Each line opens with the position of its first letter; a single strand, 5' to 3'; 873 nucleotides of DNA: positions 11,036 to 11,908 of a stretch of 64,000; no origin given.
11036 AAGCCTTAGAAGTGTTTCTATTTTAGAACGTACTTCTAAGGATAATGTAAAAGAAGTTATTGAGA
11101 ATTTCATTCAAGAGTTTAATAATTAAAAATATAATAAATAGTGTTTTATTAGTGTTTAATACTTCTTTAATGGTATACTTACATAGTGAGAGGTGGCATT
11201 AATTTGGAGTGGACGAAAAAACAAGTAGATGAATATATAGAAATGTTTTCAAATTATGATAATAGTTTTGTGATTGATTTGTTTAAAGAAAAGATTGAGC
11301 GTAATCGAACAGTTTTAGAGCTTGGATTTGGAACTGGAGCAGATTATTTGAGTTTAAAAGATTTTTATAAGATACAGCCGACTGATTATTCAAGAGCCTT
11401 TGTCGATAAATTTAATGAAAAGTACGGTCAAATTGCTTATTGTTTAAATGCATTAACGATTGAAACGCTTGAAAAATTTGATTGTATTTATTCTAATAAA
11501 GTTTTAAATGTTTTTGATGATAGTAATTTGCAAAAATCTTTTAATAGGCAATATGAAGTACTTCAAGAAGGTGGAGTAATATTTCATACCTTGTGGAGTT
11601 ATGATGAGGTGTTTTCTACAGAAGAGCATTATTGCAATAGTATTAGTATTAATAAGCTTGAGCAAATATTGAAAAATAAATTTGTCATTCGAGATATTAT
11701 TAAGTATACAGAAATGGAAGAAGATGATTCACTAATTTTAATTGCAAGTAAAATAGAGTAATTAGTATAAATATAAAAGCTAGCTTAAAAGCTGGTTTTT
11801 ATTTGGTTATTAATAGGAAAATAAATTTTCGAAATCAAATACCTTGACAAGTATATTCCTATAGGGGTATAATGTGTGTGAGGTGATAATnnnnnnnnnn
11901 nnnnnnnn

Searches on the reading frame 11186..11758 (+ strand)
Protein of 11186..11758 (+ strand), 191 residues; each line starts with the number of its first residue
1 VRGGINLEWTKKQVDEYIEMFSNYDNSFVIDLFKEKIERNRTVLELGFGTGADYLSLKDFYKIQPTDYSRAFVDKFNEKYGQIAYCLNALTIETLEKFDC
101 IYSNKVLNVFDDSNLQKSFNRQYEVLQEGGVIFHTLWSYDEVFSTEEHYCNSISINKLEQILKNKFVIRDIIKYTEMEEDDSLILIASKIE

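Call 36: search_protein_families(library=pfam, proteins=[window:11186-11758:+], max_evalue=0.001)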
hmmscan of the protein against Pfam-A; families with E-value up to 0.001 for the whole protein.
window:11186-11758:+ (191 aa): 4 families
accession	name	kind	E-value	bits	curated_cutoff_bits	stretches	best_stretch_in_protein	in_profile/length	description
PF13649.12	Methyltransf_25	-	3.5e-08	34.5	27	1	43-130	1-97/97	Methyltransferase domain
PF08241.18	Methyltransf_11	-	1.2e-06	29.5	21.2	1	44-133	1-94/95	Methyltransferase domain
PF13489.12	Methyltransf_23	-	2.5e-05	24.5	27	1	31-139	14-121/164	Methyltransferase domain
PF08242.18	Methyltransf_12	-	3.2e-05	25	30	1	44-132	1-98/98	Methyltransferase domain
